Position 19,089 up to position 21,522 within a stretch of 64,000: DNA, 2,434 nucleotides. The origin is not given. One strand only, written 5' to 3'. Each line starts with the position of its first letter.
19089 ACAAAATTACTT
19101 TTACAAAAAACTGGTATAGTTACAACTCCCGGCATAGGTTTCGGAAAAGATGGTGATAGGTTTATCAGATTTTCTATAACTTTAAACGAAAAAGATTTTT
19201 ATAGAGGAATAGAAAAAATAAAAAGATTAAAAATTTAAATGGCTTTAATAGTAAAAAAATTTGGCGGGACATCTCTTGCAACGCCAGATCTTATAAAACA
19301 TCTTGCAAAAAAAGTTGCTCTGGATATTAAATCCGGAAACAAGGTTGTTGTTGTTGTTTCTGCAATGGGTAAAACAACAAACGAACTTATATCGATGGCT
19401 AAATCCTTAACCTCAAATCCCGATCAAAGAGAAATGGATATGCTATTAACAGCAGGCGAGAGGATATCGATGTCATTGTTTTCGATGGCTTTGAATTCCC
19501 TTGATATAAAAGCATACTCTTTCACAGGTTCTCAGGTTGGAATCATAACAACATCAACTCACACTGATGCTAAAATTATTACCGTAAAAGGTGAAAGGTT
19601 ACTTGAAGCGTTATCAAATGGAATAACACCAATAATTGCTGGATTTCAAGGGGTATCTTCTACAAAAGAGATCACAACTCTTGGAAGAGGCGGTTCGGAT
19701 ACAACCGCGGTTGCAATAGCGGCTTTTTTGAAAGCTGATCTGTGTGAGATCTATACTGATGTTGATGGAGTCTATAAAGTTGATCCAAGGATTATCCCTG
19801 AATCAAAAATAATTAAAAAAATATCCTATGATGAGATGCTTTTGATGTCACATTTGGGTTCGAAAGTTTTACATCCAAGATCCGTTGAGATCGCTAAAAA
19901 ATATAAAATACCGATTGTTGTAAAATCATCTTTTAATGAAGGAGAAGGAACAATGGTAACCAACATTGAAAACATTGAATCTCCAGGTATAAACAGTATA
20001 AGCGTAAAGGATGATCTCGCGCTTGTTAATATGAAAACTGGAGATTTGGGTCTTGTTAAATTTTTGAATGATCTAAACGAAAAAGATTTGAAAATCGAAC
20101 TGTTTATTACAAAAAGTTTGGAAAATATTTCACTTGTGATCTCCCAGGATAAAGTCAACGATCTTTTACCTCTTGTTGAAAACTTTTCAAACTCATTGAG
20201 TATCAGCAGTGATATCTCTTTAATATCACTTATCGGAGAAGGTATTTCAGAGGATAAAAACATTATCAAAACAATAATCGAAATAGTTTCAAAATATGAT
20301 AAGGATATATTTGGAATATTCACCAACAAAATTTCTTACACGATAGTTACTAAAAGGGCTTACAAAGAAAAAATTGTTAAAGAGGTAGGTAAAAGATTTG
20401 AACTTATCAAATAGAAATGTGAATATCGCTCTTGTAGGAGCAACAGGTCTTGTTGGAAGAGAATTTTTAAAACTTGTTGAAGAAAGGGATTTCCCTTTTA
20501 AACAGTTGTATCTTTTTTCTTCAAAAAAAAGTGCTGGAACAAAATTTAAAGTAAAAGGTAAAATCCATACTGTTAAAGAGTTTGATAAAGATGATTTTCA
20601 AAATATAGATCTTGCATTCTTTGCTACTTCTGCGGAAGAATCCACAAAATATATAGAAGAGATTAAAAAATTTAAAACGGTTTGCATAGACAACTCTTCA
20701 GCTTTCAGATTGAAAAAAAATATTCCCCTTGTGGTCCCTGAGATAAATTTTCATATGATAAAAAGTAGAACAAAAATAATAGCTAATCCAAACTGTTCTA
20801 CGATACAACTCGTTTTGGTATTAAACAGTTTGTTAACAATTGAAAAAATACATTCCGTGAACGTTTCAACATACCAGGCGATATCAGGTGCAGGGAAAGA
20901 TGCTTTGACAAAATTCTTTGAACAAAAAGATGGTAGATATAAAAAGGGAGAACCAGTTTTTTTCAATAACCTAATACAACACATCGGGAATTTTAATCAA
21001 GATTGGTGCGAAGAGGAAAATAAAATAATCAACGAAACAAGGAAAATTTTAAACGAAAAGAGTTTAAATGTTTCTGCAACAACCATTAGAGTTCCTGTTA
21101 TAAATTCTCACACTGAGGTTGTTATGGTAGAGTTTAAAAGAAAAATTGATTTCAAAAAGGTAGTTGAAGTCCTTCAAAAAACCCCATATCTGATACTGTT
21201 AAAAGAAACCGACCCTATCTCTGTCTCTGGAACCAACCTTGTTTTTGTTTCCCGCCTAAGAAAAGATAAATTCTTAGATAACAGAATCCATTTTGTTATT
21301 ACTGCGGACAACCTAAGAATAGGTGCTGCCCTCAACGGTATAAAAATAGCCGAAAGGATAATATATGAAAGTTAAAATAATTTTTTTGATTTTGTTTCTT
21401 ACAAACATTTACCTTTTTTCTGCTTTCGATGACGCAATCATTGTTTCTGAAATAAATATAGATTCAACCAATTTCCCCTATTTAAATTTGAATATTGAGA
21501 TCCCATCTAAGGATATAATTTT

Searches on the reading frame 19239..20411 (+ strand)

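Call 61: search_protein_families(library=ncbifam, proteins=[window:19239-20411:+], max_evalue=0.001)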
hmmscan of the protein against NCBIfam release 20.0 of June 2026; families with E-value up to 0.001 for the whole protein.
window:19239-20411:+ (391 aa): 30 families (the best 25 are shown)
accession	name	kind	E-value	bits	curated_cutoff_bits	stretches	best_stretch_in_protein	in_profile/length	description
NF005154.0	PRK06635.1-2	equivalog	4.8e-120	401.6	376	1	2-389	3-404/407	aspartate kinase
NF005155.0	PRK06635.1-4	equivalog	1.1e-112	377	346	1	1-389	1-403/407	aspartate kinase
NF005656.0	PRK07431.1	equivalog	1.9e-112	376.8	657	1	1-390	1-412/587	aspartate kinase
TIGR00657.1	asp_kinases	subfamily_domain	2.4e-106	356.5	208.7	2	63-388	103-441/442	aspartate kinase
NF005153.0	PRK06635.1-1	equivalog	6.8e-106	354.8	585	1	1-389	1-407/421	aspartate kinase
TIGR00656.1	asp_kin_monofn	equivalog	2.3e-103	346.3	402.25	1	1-389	1-406/407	aspartate kinase, monofunctional class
NF005156.0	PRK06635.1-5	equivalog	2.1e-99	333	594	1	1-388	1-401/411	aspartate kinase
NF006459.0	PRK08841.1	equivalog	1.4e-91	307.5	535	1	1-383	3-374/395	aspartate kinase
NF006068.0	PRK08210.1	equivalog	3.9e-89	299.6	474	1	1-389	1-402/405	aspartate kinase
NF005161.0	PRK06635.2-5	equivalog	9e-86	288.2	586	1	4-389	6-402/402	aspartate kinase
NF005158.0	PRK06635.2-2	equivalog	9.4e-76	255.3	717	1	1-382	1-393/401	aspartate kinase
NF004938.0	PRK06291.1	equivalog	8.4e-73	245.6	528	2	63-389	119-463/468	aspartate kinase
NF005157.0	PRK06635.2-1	equivalog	1.6e-61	208.4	832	1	5-264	6-265/401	aspartate kinase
NF006570.0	PRK09084.1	equivalog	3.8e-56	191.1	455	2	62-386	108-447/452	lysine-sensitive aspartokinase 3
NF006959.0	PRK09436.1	equivalog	3.8e-56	190.6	726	2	64-360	117-430/819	bifunctional aspartate kinase/homoserine dehydrogenase I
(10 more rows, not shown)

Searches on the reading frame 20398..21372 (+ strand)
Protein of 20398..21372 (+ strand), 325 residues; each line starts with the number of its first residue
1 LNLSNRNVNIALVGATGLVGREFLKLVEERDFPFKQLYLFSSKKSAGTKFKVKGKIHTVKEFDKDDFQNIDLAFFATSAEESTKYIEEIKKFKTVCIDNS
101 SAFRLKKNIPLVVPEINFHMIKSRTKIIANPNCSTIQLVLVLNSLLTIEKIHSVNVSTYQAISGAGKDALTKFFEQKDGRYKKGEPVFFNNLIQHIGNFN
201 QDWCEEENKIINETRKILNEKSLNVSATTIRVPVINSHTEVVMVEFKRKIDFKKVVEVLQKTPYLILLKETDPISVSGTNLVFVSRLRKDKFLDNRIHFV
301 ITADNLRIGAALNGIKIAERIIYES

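Call 61: search_protein_families(library=ncbifam, proteins=[window:20398-21372:+], max_evalue=0.001)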
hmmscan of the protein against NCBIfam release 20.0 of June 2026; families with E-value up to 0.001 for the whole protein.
window:20398-21372:+ (325 aa): 16 families
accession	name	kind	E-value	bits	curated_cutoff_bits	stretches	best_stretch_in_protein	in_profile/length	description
NF011456.0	PRK14874.1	equivalog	3.3e-100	335.5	223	1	6-323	3-342/346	aspartate-semialdehyde dehydrogenase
TIGR01296.1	asd_B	equivalog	8.2e-96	321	324.2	1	9-322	1-337/339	aspartate-semialdehyde dehydrogenase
NF005229.0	PRK06728.1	equivalog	1.3e-63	214.9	628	1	4-323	2-343/347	aspartate-semialdehyde dehydrogenase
NF004224.0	PRK05671.1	equivalog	5.2e-55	187.2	284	1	6-322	3-332/336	aspartate-semialdehyde dehydrogenase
NF005957.0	PRK08040.1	equivalog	6e-53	180.5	273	1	8-324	5-333/336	aspartate-semialdehyde dehydrogenase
NF006416.0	PRK08664.1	subfamily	2.6e-44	151.8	232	1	7-261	3-265/350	aspartate-semialdehyde dehydrogenase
TIGR00978.1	asd_EA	equivalog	3.6e-37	128.2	301.2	1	8-262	1-264/342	aspartate-semialdehyde dehydrogenase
NF005144.0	PRK06598.1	subfamily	8.5e-27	94.2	198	2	9-178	3-180/369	aspartate-semialdehyde dehydrogenase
TIGR01745.1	asd_gamma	equivalog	1.8e-18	66.7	402.9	2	9-182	2-183/366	aspartate-semialdehyde dehydrogenase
TIGR01850.1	argC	equivalog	2e-16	60.2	233.6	1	9-314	2-322/345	N-acetyl-gamma-glutamyl-phosphate reductase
NF005368.0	PRK06901.1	equivalog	5.7e-11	42.2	437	1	60-322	57-319/323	oxidoreductase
TIGR01851.1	argC_other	equivalog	1.2e-05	24.7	229.85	1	71-195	51-180/310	N-acetyl-gamma-glutamyl-phosphate reductase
NF003251.0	PRK04207.1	equivalog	6.6e-05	22.1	185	1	221-276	204-259/343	type II glyceraldehyde-3-phosphate dehydrogenase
NF006157.0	PRK08300.1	subfamily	0.00015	21.2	166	1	6-166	4-163/303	acetaldehyde dehydrogenase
TIGR01534.1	GAPDH-I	equivalog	0.00018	20.8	367.2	0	78-163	104-185/330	type I glyceraldehyde-3-phosphate dehydrogenase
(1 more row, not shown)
